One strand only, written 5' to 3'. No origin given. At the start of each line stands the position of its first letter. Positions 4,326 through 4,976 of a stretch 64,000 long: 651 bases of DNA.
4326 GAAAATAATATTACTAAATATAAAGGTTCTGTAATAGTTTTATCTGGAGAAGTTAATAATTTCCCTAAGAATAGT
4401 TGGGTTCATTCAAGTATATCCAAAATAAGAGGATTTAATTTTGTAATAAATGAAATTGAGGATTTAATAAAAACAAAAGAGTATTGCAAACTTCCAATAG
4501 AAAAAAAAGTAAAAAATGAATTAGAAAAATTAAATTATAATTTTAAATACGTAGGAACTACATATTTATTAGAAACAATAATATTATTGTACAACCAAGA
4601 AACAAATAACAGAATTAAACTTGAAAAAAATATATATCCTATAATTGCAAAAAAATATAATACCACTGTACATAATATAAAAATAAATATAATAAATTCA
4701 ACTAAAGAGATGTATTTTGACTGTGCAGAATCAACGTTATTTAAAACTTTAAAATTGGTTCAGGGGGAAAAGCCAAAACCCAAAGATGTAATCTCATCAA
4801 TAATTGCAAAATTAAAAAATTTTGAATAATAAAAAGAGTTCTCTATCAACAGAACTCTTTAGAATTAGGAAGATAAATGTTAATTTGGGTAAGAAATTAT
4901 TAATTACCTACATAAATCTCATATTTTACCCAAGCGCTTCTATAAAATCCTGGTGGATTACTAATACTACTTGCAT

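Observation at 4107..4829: Divergent orphan Spo0A paralogue with a rewritten recognition helix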

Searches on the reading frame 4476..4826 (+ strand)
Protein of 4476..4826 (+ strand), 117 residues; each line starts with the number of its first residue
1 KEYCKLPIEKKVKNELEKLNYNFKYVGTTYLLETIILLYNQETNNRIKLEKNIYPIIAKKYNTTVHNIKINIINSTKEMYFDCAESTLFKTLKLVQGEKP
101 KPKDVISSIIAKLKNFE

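Call 13: search_solved_structures(query=window:4476-4826:+, max_evalue=10, show_alignments=4)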
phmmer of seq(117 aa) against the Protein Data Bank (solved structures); distinct sequences matched with E-value up to 10: 3.
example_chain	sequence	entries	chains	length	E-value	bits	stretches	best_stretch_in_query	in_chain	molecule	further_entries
1fc3_A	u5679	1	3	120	0.0019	21.6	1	25-113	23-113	SPO0A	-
1lq1_A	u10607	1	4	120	0.003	20.9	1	24-79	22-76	Stage 0 sporulation protein A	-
8th8_F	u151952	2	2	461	1.1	12.7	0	29-74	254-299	Flagellar associated protein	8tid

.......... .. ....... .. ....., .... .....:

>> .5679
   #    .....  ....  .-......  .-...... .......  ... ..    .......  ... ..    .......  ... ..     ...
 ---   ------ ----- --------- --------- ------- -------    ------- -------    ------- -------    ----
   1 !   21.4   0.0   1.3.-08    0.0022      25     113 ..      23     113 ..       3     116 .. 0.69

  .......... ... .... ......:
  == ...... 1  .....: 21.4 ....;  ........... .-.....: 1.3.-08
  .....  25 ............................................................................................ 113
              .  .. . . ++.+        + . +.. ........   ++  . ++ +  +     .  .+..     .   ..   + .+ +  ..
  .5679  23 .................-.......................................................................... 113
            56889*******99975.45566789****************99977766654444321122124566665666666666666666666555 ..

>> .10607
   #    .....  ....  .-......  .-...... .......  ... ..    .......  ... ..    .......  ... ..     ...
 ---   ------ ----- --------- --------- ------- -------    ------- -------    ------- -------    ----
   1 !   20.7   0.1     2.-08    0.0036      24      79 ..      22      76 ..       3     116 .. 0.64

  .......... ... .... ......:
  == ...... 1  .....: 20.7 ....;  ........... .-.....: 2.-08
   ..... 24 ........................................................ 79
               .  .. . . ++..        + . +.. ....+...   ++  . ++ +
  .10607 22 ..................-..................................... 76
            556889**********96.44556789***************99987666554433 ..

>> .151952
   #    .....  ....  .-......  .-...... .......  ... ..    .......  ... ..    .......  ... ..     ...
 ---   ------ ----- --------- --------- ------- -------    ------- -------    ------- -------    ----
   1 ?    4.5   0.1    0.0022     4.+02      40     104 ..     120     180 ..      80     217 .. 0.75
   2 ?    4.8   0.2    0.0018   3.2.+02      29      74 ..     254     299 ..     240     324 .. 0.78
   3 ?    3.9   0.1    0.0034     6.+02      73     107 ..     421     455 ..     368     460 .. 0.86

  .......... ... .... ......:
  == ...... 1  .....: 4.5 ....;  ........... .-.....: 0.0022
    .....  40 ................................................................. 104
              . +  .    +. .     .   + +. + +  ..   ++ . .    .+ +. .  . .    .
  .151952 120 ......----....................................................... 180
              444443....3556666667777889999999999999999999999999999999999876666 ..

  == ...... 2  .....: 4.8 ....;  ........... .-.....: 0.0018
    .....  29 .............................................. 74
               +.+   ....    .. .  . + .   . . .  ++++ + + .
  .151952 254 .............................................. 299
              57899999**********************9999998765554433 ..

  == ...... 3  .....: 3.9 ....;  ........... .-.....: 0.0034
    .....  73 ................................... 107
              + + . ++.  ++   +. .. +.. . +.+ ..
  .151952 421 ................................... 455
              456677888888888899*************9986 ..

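Call 41: search_solved_structures(query=A4, max_evalue=1, show_alignments=2)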
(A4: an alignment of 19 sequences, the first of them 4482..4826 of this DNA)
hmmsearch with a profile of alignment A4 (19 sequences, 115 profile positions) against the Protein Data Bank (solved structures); distinct sequences matched with E-value up to 1: 4.
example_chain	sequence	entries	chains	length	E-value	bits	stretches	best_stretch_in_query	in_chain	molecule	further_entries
1lq1_A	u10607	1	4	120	4.2e-10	42.9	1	2-112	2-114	Stage 0 sporulation protein A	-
1fc3_A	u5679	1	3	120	4.7e-10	42.8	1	4-112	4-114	SPO0A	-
7s5i_A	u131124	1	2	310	0.23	14.8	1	53-111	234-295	Sorbitol-6-phosphate dehydrogenase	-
9hfq_A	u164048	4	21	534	0.8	13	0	63-107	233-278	Cytidine and dCMP deaminase domain-containing protein 1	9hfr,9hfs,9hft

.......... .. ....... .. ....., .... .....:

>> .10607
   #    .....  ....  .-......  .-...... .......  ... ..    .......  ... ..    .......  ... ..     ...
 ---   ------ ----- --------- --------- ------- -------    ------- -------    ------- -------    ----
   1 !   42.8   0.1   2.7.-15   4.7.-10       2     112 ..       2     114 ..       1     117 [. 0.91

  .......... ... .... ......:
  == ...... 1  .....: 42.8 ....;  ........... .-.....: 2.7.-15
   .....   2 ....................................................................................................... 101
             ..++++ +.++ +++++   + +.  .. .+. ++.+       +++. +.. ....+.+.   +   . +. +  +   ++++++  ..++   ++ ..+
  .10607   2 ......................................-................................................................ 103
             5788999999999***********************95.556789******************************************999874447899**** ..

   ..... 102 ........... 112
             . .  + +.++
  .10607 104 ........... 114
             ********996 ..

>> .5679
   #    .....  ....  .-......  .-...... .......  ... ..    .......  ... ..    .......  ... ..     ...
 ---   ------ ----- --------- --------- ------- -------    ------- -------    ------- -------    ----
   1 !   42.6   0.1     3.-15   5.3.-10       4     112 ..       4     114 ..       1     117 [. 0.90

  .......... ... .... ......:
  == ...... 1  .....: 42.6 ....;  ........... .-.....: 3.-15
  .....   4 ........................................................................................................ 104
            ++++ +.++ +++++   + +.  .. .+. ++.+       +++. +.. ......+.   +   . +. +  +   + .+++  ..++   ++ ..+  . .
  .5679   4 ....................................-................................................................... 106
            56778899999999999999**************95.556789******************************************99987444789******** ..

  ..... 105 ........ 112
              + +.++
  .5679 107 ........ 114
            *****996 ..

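Call 47: predict_structure(alignment_id=A4)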
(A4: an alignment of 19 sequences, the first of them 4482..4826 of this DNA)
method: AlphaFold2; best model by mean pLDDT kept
length: 115 residues; sequences in the alignment: 19
mean_pLDDT: 88.5   pTM: 0.83
mean pLDDT of the five models: 88.5, 87.4, 86.5, 85.4, 85.3
residues with pLDDT >= 90: 72; 70-90: 31; 50-70: 10; < 50: 2
segments of 3 or more residues with pLDDT < 50: none
pLDDT, mean of each block of 10 residues (from residue 1): 76 95 97 89 73 96 97 95 87 84 91 76
secondary structure, 60 per line:
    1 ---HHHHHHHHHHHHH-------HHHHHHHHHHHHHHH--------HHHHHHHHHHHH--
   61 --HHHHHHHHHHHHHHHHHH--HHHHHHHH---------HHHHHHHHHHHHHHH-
elements in order: H4-16 H24-38 H47-58 H63-80 H83-90 H100-114

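Call 52: fold_search(model_id=the predicted structure, library=pdb)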
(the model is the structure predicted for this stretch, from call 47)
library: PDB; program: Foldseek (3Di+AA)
matches with E <= 10: 89; with E <= 0.001: 4
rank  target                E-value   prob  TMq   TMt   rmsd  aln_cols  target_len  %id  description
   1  1lq1_D                6.4e-04  1.00  0.81  0.87   2.3       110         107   22  DNA Complexed Structure of the Key Transcription Factor Initiating Development in Sporulation Bacteria (released 2002-08-23)
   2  1lq1_C                6.8e-04  1.00  0.82  0.85   2.0       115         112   22  DNA Complexed Structure of the Key Transcription Factor Initiating Development in Sporulation Bacteria (released 2002-08-23)
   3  1fc3_A                6.8e-04  1.00  0.79  0.77   2.0       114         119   23  THE CRYSTAL STRUCTURE OF TRANS-ACTIVATION DOMAIN OF THE SPORULATION RESPONSE REGULATOR, SPO0A (released 2000-11-08)
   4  1lq1_A                8.4e-04  1.00  0.80  0.86   2.2       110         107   22  DNA Complexed Structure of the Key Transcription Factor Initiating Development in Sporulation Bacteria (released 2002-08-23)
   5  1fc3_C                4.7e-03  1.00  0.81  0.80   2.3       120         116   21  THE CRYSTAL STRUCTURE OF TRANS-ACTIVATION DOMAIN OF THE SPORULATION RESPONSE REGULATOR, SPO0A (released 2000-11-08)
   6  1fc3_B                8.0e-03  1.00  0.73  0.82   2.0       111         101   23  THE CRYSTAL STRUCTURE OF TRANS-ACTIVATION DOMAIN OF THE SPORULATION RESPONSE REGULATOR, SPO0A (released 2000-11-08)
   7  1lq1_B                8.0e-03  1.00  0.72  0.79   2.6       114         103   23  DNA Complexed Structure of the Key Transcription Factor Initiating Development in Sporulation Bacteria (released 2002-08-23)
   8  9nxe_B                1.6e+00  0.06  0.18  0.16  17.0       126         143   13  Crystal Structure of Calcineurin Clinical Variant E282K (released 2025-12-17)
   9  9i05_AI               1.9e+00  0.08  0.27  0.13  14.3       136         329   16  Cryo-EM structure of the large subunit of the mitochondrial ribosome from Toxoplasma gondii (released 2025-06-11)
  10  8d5v_B                2.1e+00  0.38  0.46  0.53   6.1       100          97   13  WhiB6 bound to the SigmaAr4-RNAP Beta flap tip chimera (released 2023-06-14)
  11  4dwl_A                2.1e+00  0.08  0.23  0.24  10.3       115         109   14  Avd molecule from Bordetella bacteriophage DGR (released 2013-02-27)
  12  2dt5_A                2.4e+00  0.20  0.33  0.21   7.5        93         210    9  Crystal Structure of TTHA1657 (AT-rich DNA-binding protein) from Thermus thermophilus HB8 (released 2007-01-02)
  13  8clk_A                2.6e+00  0.09  0.27  0.09  10.6       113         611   13  TFIIIC TauA complex (released 2023-06-21)
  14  8d5v_D                2.7e+00  0.35  0.47  0.56   6.5       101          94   13  WhiB6 bound to the SigmaAr4-RNAP Beta flap tip chimera (released 2023-06-14)
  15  6foc_B                2.9e+00  0.05  0.21  0.08  15.1       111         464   11  F1-ATPase from Mycobacterium smegmatis (released 2019-01-23)
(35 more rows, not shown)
